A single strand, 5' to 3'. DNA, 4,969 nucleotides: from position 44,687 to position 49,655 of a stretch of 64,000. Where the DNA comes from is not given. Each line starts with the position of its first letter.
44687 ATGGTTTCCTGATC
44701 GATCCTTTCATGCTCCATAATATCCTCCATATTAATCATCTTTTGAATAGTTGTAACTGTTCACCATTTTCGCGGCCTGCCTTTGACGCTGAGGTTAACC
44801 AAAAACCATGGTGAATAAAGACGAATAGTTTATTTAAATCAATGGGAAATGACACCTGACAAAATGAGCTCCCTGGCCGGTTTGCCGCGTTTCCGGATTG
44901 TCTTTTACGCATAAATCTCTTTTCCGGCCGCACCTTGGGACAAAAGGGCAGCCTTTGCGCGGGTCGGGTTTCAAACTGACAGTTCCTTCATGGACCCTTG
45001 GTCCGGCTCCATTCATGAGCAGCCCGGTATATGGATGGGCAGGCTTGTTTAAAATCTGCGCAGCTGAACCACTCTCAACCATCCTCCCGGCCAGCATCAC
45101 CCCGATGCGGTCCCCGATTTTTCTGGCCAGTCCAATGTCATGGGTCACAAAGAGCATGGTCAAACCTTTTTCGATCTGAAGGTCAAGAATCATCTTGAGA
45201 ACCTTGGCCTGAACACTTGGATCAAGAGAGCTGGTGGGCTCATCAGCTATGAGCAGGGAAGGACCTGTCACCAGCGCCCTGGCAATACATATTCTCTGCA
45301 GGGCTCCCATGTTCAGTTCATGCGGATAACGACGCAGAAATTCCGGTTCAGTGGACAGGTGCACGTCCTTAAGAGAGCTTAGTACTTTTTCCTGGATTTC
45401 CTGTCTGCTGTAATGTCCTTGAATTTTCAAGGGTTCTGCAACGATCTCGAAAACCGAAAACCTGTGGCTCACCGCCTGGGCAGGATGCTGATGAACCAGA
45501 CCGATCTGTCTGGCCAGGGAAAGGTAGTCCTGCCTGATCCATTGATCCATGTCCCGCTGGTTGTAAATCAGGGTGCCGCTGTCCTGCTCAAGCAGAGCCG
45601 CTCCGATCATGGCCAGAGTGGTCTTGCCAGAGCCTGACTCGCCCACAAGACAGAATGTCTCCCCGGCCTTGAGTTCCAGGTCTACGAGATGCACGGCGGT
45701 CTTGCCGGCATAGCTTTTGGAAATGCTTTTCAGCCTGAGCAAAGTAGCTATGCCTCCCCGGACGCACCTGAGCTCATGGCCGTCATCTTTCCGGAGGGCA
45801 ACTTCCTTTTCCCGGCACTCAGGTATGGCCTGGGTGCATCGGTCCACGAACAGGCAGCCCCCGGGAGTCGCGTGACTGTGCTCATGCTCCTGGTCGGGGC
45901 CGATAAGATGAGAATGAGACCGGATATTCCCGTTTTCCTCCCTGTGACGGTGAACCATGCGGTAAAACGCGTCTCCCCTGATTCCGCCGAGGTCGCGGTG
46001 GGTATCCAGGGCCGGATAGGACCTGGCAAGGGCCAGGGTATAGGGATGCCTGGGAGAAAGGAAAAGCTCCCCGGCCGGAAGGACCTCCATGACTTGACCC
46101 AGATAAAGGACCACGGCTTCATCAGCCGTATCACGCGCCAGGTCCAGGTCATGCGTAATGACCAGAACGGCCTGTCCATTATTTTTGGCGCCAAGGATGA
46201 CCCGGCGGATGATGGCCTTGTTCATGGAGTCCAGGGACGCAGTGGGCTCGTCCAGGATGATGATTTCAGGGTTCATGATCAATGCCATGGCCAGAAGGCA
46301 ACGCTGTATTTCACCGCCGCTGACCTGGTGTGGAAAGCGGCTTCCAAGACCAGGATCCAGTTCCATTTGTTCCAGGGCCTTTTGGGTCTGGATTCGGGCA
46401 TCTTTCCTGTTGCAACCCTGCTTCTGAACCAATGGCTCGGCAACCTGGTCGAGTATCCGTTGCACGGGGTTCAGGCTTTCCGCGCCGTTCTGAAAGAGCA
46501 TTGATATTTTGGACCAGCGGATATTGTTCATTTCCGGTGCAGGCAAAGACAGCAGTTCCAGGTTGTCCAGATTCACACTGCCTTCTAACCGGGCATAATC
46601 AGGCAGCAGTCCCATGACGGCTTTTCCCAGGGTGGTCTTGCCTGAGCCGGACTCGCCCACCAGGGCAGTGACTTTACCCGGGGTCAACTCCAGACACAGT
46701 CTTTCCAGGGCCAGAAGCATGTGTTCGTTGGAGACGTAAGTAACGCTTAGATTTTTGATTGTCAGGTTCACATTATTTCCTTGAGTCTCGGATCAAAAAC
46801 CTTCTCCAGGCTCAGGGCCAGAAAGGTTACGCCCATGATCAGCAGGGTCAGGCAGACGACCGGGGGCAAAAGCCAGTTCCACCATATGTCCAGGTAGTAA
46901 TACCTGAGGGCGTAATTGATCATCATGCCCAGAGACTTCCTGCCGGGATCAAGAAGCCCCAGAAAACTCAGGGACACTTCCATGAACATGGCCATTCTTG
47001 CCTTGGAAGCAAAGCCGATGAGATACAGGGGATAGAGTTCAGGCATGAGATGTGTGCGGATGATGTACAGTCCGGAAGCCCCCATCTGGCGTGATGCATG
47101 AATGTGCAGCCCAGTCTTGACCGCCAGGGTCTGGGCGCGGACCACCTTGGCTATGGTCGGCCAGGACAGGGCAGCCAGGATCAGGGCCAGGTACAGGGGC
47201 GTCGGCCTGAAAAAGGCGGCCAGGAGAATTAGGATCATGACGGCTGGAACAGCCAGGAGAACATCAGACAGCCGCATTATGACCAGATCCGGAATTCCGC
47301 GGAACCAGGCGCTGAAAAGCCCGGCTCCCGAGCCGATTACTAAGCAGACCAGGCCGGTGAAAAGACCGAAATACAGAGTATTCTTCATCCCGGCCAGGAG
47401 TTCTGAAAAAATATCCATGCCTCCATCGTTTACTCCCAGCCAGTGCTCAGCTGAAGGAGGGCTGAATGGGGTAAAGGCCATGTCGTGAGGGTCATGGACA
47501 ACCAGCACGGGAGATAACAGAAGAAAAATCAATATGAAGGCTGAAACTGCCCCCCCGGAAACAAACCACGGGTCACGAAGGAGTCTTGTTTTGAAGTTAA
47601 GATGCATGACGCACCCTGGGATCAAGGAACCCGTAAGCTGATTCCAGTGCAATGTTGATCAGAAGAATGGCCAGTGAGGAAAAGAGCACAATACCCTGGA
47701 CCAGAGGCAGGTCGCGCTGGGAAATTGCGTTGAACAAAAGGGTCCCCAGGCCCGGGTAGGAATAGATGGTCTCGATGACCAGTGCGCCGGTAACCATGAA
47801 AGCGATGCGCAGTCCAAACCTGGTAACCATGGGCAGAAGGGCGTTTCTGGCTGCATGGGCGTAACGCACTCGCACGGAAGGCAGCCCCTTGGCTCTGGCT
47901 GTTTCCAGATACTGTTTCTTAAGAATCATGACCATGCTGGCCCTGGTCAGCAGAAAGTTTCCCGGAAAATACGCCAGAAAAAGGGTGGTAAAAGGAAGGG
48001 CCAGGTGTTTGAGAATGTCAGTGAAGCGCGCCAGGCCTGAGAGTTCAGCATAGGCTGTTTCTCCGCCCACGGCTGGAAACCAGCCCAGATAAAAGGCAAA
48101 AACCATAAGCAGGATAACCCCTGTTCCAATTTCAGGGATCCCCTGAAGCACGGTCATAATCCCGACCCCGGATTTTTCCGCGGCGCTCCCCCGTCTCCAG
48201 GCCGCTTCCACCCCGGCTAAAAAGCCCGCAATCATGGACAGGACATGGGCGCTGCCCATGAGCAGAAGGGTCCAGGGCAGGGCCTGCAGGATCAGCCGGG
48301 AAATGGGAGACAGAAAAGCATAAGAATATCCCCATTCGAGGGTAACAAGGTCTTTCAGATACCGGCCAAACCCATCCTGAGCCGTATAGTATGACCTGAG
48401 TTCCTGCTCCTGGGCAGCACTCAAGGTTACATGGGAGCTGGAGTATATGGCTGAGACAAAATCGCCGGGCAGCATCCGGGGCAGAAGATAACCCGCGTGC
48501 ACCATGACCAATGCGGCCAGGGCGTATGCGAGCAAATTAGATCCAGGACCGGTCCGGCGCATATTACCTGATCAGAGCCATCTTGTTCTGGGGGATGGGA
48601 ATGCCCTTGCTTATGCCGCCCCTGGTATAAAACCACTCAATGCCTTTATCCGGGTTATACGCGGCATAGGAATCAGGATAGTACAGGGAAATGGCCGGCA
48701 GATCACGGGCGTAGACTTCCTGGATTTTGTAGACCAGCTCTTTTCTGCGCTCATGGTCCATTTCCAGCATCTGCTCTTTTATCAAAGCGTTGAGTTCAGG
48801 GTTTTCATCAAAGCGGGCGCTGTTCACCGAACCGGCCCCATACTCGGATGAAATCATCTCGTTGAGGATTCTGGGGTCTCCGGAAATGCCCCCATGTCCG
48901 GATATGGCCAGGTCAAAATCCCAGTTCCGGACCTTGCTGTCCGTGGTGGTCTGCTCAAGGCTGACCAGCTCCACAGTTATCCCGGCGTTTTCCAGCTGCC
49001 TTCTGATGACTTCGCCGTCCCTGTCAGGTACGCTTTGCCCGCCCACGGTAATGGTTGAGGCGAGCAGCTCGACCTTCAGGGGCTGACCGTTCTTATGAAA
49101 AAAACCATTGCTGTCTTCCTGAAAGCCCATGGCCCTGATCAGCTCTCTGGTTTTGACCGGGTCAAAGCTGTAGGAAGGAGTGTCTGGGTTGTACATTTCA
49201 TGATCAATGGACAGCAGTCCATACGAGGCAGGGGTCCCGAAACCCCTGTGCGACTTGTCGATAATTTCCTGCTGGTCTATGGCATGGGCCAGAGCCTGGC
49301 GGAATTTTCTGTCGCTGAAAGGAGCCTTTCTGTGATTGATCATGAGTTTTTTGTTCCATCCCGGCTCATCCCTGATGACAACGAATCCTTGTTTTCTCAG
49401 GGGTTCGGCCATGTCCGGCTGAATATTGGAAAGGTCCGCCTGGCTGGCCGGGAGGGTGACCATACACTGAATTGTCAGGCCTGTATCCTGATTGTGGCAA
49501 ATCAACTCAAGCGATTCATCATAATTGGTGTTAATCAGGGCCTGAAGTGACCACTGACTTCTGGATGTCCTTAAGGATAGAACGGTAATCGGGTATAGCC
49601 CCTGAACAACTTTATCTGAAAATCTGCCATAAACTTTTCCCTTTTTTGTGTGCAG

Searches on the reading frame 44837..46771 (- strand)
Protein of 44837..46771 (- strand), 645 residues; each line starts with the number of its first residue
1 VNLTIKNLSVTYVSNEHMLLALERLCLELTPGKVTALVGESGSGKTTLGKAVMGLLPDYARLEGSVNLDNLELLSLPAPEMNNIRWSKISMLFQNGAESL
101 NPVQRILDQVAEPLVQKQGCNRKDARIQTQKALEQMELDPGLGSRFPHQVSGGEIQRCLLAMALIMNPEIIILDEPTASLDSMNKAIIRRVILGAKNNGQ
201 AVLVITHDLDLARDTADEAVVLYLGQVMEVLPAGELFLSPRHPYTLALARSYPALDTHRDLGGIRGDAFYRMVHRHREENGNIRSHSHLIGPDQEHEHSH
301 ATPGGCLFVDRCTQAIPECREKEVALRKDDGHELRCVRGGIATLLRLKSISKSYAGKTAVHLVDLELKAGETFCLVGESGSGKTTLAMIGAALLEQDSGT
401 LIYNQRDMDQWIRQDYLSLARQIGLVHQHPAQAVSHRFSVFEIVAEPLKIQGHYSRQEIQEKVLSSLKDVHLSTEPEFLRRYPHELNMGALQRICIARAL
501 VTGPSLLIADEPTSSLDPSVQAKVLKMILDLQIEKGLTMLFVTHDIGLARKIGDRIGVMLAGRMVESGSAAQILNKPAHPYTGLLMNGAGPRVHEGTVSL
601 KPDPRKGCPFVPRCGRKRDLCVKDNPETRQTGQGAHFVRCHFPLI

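Call 40: search_protein_families(library=pfam, proteins=[window:44837-46771:-], max_evalue=0.00001)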
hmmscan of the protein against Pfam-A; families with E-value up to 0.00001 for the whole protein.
window:44837-46771:- (645 aa): 8 families
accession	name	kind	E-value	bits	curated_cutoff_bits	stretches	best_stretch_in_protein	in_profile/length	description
PF00005.33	ABC_tran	-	5.7e-52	176.4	25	2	363-514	4-137/137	ABC transporter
PF08352.17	oligo_HPY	-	7e-23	81.2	27.1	2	565-621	1-65/65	Oligopeptide/dipeptide transporter, C-terminal region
PF13304.12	AAA_21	-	3.6e-15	57.2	27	0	496-548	248-302/304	AAA domain, putative AbiEii toxin, Type IV TA system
PF13401.12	AAA_22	-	1.6e-10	41.8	27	0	374-545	9-124/130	AAA domain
PF02463.25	SMC_N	-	1.1e-09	38.5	40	1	33-218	25-207/220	RecF/RecN/SMC N terminal domain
PF13555.12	AAA_29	-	7.7e-08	32.4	27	0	29-56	19-46/61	P-loop containing region of AAA domain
PF13191.12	AAA_16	-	2.2e-06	28.7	32.6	0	370-433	24-86/167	AAA ATPase domain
PF07728.20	AAA_5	-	3e-06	27.7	22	0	373-409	2-38/139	AAA domain (dynein-related subfamily)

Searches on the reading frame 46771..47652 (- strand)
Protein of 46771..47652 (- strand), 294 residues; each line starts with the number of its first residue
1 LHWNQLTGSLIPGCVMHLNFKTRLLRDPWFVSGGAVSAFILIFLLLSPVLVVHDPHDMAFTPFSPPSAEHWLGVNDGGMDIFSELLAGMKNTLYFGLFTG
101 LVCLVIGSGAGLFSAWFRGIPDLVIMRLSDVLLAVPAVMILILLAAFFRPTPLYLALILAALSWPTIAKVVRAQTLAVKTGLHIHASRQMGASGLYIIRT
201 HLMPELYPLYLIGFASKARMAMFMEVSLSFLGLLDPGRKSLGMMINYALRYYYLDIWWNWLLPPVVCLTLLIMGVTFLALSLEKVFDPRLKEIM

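Call 40: search_protein_families(library=pfam, proteins=[window:46771-47652:-], max_evalue=0.00001)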
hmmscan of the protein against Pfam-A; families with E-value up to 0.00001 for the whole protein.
window:46771-47652:- (294 aa): 1 family
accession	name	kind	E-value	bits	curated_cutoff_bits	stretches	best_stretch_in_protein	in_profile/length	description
PF00528.27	BPD_transp_1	-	4.4e-18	66.1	26.4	1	107-291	1-183/184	Binding-protein-dependent transport system inner membrane component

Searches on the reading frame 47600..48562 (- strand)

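Call 40: search_protein_families(library=pfam, proteins=[window:47600-48562:-], max_evalue=0.00001)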
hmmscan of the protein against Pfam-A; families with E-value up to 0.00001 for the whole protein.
window:47600-48562:- (321 aa): 1 family
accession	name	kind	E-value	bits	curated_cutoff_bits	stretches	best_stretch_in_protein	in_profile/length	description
PF00528.27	BPD_transp_1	-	2.7e-33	115.7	26.4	1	113-319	1-184/184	Binding-protein-dependent transport system inner membrane component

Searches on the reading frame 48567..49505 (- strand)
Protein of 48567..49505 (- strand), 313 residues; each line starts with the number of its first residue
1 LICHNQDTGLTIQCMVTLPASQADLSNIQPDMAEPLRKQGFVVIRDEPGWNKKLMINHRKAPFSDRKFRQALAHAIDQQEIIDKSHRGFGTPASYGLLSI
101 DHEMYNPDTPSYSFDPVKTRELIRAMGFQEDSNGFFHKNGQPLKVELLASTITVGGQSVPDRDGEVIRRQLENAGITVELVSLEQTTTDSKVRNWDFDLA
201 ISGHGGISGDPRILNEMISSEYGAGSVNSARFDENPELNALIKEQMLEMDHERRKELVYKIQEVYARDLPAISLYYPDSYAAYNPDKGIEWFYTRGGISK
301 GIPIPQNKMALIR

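Call 41: search_protein_families(library=pfam, proteins=[window:48567-49505:-], max_evalue=0.00001)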
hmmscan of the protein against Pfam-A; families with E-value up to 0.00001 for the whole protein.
window:48567-49505:- (313 aa): 1 family
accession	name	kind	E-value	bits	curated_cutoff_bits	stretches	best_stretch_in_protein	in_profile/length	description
PF00496.27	SBP_bac_5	-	2.8e-30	106.1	32.4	1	21-223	169-365/368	Bacterial extracellular solute-binding proteins, family 5 Middle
